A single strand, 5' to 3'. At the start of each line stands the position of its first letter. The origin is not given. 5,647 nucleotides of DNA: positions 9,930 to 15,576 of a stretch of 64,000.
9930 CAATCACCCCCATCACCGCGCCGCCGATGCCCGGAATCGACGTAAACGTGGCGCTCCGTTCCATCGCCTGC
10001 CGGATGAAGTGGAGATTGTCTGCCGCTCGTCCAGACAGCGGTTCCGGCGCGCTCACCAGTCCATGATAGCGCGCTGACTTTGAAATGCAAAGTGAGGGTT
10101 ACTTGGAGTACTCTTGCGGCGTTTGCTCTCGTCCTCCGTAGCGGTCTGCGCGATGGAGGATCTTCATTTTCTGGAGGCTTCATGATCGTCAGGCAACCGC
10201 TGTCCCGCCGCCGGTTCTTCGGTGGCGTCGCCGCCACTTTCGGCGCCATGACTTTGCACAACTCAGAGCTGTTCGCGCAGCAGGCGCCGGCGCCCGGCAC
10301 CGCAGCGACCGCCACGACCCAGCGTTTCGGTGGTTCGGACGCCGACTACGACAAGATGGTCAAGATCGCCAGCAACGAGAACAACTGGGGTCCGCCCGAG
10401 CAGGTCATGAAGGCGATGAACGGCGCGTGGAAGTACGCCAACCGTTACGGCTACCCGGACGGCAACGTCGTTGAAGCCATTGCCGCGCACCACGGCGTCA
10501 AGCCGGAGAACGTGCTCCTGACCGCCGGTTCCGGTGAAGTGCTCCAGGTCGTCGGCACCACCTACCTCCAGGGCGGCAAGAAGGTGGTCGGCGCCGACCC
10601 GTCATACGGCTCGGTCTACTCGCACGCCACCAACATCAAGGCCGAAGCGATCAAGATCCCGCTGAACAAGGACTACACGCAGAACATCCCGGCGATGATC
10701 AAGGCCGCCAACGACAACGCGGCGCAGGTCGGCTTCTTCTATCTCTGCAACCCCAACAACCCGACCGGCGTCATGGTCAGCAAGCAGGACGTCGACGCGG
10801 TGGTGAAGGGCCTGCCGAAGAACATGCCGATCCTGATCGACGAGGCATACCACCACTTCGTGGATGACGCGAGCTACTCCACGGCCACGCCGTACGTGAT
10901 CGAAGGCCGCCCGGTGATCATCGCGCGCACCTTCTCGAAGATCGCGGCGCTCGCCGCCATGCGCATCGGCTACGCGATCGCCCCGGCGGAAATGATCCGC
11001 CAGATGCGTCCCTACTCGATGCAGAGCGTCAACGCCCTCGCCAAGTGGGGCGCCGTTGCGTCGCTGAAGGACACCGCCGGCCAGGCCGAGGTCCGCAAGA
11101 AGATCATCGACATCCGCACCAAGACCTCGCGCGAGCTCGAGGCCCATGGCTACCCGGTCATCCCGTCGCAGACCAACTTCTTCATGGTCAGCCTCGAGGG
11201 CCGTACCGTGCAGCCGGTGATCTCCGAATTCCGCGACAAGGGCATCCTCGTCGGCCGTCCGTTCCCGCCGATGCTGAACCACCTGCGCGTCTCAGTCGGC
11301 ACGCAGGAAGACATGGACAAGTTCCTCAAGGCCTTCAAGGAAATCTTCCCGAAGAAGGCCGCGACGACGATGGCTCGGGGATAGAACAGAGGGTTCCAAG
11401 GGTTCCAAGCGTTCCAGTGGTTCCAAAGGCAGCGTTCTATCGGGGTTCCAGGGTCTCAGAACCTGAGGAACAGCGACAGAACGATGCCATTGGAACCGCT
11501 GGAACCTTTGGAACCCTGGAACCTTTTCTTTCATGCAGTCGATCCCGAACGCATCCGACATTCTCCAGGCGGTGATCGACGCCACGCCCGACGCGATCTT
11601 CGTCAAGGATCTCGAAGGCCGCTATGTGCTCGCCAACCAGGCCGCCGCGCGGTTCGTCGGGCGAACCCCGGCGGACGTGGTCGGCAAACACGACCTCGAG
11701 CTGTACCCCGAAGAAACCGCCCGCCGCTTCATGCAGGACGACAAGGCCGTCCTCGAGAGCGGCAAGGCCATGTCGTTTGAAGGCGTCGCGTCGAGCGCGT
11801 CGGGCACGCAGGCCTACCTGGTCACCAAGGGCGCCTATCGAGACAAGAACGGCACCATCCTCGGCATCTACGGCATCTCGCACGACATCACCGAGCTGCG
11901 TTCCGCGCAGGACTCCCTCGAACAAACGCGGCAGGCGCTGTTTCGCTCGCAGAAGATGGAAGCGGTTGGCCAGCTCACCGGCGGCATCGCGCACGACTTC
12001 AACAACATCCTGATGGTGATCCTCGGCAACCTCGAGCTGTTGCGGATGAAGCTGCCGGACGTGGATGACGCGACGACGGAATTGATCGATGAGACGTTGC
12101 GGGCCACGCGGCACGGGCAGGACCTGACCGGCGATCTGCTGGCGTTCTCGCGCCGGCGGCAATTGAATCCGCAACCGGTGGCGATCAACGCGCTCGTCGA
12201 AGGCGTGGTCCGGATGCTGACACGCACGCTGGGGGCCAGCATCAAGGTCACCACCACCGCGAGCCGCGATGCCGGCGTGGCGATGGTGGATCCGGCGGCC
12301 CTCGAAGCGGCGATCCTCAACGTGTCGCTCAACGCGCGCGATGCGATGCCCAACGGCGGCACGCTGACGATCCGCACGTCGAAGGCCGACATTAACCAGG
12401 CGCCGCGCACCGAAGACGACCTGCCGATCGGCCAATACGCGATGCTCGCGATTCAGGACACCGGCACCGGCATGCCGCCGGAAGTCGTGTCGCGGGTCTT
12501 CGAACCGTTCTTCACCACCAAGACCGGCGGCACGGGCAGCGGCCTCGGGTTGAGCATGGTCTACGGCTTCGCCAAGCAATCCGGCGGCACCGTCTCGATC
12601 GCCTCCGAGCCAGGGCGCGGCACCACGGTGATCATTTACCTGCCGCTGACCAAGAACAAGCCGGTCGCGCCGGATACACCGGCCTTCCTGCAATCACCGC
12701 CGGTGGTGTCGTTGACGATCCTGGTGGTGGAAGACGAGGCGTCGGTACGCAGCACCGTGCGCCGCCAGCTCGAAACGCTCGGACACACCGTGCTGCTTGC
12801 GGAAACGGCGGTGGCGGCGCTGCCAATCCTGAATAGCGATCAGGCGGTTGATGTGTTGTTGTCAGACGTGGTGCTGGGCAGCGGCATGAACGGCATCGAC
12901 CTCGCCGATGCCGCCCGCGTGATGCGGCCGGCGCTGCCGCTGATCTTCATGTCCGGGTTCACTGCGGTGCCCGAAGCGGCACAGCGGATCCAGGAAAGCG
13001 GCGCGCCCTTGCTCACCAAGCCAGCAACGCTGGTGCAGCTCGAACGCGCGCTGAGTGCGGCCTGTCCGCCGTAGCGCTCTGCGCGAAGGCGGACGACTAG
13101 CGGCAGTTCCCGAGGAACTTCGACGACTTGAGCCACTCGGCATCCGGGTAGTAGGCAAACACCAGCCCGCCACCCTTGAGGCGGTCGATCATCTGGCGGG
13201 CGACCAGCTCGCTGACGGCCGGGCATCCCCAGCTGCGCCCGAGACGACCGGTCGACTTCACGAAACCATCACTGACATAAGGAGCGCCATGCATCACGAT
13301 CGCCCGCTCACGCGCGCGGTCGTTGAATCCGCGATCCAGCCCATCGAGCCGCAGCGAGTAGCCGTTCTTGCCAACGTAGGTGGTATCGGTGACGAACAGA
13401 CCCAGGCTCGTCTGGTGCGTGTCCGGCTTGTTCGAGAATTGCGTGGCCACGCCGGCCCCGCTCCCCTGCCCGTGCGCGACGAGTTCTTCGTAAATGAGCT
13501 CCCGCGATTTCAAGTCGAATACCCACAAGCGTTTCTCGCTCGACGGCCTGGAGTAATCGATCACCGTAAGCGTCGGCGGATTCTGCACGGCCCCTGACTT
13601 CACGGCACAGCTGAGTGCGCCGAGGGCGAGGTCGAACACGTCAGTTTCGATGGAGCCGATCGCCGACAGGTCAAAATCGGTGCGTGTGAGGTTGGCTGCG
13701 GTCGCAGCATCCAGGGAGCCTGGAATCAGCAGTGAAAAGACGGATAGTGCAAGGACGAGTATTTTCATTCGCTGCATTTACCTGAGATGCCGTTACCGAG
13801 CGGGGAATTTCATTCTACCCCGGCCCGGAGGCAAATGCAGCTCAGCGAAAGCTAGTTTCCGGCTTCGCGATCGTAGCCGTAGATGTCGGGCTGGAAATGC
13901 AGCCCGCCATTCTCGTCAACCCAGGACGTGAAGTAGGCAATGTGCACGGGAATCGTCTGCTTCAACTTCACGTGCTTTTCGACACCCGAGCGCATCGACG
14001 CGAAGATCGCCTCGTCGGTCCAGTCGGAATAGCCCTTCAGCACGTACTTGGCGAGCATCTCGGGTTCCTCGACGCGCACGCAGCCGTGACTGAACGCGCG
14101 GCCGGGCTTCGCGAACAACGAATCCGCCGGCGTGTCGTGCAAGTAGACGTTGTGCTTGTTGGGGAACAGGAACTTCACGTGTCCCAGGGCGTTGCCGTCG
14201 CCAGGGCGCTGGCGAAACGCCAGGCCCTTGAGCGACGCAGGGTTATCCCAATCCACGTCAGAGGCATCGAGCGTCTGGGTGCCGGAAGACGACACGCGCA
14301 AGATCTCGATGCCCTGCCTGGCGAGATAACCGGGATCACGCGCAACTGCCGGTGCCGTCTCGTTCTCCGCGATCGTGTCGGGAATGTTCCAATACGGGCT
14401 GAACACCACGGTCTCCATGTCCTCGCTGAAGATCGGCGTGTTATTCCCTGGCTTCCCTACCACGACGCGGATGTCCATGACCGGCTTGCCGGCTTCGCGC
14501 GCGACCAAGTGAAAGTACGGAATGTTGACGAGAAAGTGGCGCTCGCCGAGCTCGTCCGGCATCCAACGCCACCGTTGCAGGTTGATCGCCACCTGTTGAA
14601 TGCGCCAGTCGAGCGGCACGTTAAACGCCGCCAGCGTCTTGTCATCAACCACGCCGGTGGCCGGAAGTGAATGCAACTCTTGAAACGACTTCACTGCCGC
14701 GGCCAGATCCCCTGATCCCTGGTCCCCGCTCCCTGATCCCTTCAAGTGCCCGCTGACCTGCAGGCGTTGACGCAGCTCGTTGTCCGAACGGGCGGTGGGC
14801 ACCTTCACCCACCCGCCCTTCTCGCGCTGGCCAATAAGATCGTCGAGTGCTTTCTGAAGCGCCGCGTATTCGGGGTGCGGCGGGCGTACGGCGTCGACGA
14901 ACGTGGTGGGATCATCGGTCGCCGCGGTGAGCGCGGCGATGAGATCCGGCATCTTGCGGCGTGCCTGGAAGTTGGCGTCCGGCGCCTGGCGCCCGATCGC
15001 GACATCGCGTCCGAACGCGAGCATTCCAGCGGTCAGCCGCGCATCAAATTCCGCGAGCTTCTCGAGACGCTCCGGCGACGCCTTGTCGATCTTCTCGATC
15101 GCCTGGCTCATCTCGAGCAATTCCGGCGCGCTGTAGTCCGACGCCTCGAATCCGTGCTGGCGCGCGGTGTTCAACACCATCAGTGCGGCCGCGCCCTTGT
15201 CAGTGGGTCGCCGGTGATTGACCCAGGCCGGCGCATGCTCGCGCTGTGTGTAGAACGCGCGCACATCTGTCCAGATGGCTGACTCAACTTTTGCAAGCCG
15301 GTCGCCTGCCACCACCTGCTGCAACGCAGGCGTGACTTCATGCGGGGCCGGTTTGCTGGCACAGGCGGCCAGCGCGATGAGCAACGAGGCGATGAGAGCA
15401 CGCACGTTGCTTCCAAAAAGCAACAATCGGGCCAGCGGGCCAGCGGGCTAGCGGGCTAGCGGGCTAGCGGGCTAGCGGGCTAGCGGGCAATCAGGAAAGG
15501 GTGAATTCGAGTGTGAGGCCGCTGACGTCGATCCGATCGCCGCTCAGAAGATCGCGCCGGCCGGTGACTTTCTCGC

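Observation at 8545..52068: Tandem 7-9 nt oligomer arrays, usually paired as inverted arrays, fill almost every intergenic spacer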

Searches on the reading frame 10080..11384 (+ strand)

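Call 41: search_protein_families(library=pfam, max_evalue=0.00001, proteins=[window:10080-11384:+])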
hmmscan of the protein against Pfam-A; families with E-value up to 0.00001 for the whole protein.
window:10080-11384:+ (434 aa): 1 family
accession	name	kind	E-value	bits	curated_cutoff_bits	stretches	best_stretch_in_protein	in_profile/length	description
PF00155.27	Aminotran_1_2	-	9.6e-47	160.3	19.7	1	92-419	2-361/361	Aminotransferase class I and II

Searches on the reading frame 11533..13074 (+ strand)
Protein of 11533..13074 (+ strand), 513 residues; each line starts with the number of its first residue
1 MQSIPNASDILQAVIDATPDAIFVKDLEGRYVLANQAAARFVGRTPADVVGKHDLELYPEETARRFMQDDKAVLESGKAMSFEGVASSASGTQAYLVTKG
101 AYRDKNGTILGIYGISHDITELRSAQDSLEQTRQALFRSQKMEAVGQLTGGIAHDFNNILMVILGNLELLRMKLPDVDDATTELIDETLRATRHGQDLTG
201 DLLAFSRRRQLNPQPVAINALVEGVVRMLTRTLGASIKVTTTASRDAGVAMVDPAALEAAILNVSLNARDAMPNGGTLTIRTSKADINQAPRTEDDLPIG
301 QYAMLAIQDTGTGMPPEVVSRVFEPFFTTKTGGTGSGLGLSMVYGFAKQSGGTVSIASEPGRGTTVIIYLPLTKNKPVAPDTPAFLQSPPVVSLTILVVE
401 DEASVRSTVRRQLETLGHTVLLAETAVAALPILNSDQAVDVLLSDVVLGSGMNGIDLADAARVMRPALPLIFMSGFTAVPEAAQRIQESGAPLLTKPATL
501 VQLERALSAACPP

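Call 41: search_protein_families(library=pfam, max_evalue=0.00001, proteins=[window:11533-13074:+])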
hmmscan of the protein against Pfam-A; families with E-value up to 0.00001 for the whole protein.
window:11533-13074:+ (513 aa): 7 families
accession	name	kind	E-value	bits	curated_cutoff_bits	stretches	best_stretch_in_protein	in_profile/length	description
PF08448.16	PAS_4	-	1.6e-23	83.5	23.1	1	16-123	2-109/110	PAS fold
PF02518.31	HATPase_c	-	3.1e-23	82.8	26.4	1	253-373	2-110/111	Histidine kinase-, DNA gyrase B-, and HSP90-like ATPase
PF00072.30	Response_reg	-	1.1e-14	54.9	30.2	1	396-507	1-110/111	Response regulator receiver domain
PF00989.32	PAS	-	5.1e-11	43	22.6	1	11-119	3-113/113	PAS fold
PF13426.13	PAS_9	-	1e-10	42.3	27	1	19-121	1-103/103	PAS domain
PF00512.31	HisKA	-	4.7e-10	39.8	26.9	1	146-209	3-64/66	His Kinase A (phospho-acceptor) domain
PF13188.13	PAS_8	-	1.1e-06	28.8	21.8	1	11-51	3-44/65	PAS domain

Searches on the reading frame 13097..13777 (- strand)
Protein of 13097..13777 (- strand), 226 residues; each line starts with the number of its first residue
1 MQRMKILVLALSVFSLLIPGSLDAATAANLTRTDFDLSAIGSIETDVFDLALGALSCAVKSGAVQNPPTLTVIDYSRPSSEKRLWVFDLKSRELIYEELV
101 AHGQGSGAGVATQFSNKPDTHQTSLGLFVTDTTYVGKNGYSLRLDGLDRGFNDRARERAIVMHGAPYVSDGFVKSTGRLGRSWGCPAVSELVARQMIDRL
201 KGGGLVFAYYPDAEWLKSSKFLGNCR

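Call 41: search_protein_families(library=pfam, max_evalue=0.00001, proteins=[window:13097-13777:-])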
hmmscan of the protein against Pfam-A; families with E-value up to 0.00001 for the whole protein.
window:13097-13777:- (226 aa): 1 family
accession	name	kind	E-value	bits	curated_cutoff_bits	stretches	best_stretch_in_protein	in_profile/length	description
PF13645.11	YkuD_2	-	5.2e-66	221.7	27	1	42-209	4-169/169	L,D-transpeptidase catalytic domain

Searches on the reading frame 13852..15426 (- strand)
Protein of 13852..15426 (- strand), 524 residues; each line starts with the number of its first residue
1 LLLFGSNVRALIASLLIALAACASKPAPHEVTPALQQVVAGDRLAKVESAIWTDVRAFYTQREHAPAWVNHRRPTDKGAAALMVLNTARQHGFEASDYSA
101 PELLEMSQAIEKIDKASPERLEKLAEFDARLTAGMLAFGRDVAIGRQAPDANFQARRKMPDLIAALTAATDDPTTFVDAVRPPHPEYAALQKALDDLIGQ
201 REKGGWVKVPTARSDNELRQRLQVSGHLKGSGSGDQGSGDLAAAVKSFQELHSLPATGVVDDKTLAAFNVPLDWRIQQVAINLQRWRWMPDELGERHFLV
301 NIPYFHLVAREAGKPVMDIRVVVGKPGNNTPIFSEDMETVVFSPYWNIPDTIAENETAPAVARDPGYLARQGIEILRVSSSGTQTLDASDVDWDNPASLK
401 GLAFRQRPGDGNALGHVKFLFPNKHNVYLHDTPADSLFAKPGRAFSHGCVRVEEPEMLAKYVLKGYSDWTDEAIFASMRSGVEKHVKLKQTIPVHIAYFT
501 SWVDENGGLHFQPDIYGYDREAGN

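Call 41: search_protein_families(library=pfam, max_evalue=0.00001, proteins=[window:13852-15426:-])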
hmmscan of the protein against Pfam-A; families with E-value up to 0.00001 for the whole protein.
window:13852-15426:- (524 aa): 3 families
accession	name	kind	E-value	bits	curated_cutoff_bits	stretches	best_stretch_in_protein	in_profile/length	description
PF20142.4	Scaffold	-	2.6e-27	96.7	24.6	1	54-194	2-139/139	Scaffold domain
PF03734.19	YkuD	-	1.2e-22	81.6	23.4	1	296-465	2-141/146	L,D-transpeptidase catalytic domain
PF01471.23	PG_binding_1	-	2.7e-08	34.3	23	1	217-267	7-56/57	Putative peptidoglycan binding domain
